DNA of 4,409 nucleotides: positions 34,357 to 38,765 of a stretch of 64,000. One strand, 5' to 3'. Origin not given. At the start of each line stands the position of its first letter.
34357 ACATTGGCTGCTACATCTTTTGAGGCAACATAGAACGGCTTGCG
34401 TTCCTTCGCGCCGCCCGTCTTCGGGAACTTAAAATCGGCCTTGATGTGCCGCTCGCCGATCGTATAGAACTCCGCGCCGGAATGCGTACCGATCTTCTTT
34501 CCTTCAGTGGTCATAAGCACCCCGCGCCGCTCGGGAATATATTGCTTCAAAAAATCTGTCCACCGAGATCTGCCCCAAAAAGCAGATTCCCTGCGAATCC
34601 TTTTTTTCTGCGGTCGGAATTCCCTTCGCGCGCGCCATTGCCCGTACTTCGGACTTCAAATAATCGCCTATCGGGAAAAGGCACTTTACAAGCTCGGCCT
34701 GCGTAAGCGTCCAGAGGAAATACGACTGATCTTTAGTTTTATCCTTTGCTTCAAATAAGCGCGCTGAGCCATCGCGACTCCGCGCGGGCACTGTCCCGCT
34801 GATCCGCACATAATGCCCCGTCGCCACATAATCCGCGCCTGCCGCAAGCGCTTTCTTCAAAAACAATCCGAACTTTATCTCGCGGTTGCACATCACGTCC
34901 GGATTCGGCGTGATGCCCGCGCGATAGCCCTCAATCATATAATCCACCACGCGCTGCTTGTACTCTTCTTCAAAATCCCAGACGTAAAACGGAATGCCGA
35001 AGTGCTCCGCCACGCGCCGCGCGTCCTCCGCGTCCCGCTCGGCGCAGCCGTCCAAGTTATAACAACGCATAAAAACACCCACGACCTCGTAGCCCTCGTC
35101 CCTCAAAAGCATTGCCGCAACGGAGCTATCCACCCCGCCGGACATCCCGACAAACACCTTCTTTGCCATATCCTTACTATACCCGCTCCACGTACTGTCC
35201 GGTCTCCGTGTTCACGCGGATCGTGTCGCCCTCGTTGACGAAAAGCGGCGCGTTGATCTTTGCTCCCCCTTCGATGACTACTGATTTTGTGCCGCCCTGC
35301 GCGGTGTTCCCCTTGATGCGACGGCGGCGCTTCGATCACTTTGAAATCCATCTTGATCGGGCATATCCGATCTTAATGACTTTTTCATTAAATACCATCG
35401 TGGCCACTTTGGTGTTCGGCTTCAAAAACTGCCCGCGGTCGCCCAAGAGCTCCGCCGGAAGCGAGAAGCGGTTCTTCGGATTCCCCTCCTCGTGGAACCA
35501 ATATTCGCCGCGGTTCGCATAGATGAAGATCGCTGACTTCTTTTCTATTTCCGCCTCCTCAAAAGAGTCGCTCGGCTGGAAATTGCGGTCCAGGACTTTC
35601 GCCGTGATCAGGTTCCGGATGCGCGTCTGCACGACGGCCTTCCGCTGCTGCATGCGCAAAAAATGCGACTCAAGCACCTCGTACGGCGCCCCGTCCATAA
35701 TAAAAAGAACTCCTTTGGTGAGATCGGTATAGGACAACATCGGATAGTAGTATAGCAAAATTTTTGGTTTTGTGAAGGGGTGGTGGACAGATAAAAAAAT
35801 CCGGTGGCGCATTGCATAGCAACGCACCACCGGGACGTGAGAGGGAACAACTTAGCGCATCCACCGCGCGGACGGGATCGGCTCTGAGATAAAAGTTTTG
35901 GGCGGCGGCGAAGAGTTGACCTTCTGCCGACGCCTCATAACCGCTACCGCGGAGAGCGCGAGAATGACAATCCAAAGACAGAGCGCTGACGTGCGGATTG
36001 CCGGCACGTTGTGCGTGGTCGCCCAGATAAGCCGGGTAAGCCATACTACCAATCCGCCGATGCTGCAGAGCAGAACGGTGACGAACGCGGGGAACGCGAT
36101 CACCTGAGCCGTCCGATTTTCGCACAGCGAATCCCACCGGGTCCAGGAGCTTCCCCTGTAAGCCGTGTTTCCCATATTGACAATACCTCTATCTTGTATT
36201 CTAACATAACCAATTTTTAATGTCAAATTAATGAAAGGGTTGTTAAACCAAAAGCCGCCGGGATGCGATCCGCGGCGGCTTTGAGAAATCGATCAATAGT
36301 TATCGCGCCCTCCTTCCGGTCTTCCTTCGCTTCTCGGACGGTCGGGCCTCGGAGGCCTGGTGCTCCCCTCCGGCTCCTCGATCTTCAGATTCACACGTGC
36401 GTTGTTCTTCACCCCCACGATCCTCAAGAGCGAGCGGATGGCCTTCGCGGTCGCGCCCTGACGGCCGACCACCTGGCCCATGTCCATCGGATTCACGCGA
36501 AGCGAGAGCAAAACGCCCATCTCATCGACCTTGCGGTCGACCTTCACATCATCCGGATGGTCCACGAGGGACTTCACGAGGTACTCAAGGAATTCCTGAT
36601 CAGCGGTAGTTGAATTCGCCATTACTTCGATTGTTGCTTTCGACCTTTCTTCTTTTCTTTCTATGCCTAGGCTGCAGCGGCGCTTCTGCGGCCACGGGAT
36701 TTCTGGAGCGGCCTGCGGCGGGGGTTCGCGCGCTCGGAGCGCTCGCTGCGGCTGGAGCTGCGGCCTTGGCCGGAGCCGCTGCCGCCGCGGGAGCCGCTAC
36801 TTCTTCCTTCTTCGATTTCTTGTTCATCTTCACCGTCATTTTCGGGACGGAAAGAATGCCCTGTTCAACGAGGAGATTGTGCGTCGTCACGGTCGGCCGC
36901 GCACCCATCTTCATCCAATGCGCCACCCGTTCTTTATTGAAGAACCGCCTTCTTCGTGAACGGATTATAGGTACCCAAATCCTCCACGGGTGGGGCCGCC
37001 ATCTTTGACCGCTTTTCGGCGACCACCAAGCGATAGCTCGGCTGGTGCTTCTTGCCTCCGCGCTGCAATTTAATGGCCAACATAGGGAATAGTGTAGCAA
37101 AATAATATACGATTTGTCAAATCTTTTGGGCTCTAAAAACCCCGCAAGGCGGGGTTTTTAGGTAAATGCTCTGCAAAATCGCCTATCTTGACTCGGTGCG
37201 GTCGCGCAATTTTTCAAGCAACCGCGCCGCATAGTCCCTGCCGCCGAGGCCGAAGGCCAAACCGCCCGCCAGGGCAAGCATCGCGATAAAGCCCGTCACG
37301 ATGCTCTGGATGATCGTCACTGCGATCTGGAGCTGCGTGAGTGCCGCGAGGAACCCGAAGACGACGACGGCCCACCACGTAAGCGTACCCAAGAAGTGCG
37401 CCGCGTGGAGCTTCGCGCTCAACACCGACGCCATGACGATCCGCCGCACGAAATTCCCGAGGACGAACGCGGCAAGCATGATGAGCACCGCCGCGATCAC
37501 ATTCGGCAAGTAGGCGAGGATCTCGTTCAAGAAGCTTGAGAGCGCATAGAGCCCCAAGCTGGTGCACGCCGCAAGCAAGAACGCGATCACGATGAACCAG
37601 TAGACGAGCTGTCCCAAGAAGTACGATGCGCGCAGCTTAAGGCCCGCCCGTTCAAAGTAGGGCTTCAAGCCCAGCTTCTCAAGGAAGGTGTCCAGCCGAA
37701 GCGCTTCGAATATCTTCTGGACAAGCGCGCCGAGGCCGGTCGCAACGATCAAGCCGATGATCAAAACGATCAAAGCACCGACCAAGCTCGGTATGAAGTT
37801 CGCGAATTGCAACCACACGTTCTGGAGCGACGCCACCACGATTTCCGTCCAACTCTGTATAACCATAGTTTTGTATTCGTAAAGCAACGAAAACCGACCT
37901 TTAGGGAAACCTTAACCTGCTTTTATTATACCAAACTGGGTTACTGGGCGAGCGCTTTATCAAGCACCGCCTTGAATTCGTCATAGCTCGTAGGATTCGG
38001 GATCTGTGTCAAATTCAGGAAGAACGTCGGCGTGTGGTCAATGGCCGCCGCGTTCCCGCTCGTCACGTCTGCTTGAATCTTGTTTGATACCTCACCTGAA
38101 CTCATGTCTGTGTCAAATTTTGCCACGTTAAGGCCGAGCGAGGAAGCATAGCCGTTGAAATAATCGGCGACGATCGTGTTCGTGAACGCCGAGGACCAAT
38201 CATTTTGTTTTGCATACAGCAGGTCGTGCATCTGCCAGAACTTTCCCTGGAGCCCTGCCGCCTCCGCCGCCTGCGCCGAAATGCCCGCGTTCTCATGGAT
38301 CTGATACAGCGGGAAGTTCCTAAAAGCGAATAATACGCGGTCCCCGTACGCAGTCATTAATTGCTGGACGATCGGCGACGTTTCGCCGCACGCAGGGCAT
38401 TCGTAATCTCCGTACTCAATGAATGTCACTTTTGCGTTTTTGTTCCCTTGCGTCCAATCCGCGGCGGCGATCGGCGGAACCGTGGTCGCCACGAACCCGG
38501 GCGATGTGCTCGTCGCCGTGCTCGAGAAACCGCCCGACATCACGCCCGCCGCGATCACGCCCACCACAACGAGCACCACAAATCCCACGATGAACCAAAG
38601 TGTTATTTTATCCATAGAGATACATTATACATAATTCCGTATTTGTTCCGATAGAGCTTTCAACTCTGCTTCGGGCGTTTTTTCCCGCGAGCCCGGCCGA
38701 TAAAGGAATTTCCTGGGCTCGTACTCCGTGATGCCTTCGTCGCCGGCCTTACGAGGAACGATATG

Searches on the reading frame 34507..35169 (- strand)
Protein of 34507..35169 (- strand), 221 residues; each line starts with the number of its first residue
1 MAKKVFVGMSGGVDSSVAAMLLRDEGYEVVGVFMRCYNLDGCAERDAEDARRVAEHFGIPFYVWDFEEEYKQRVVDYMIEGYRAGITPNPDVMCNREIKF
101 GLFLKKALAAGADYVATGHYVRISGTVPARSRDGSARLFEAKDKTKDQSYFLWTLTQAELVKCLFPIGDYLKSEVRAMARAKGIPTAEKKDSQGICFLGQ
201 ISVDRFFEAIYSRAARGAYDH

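Call 91: search_protein_families(library=pfam, proteins=[window:34507-35169:-], max_evalue=0.001)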
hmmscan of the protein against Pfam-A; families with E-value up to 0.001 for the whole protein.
window:34507-35169:- (221 aa): 8 families
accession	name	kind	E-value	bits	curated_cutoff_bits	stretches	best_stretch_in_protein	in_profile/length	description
PF03054.22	tRNA_Me_trans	-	5.1e-75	252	20.6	1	3-199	1-201/202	tRNA methyl transferase HUP domain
PF02540.23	NAD_synthase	-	1.7e-09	37.6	21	1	2-71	18-86/242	NAD synthase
PF24167.1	DUF7411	-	3.2e-06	27.3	28.7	1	4-80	2-72/194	Family of unknown function (DUF7411)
PF00764.25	Arginosuc_synth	-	7.2e-05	23.3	27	1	4-75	1-70/162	Arginosuccinate synthase N-terminal HUP domain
PF02568.20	ThiI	-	0.00023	21.3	20.5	1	3-71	4-77/197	Thiamine biosynthesis protein (ThiI)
PF06508.19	QueC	-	0.00028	20.9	22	1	5-66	2-60/210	Queuosine biosynthesis protein QueC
PF00733.27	Asn_synthase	-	0.00029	21.1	21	1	7-67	22-80/354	Asparagine synthase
PF01171.26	ATP_bind_3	-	0.0004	20.6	27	0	4-79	1-69/182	PP-loop family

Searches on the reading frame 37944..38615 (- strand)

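Call 91: search_protein_families(library=pfam, proteins=[window:37944-38615:-], max_evalue=0.001)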
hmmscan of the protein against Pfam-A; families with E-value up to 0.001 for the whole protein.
window:37944-38615:- (224 aa): 3 families
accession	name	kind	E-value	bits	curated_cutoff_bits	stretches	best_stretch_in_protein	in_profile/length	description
PF13462.12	Thioredoxin_4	-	6.6e-25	88.6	23.2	1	53-220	5-165/165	Thioredoxin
PF01323.26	DSBA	-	5.3e-07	30.1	25.6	1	117-216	95-188/191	DSBA-like thioredoxin domain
PF13743.12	Thioredoxin_5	-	2.2e-05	24.7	27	1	116-199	80-162/186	Thioredoxin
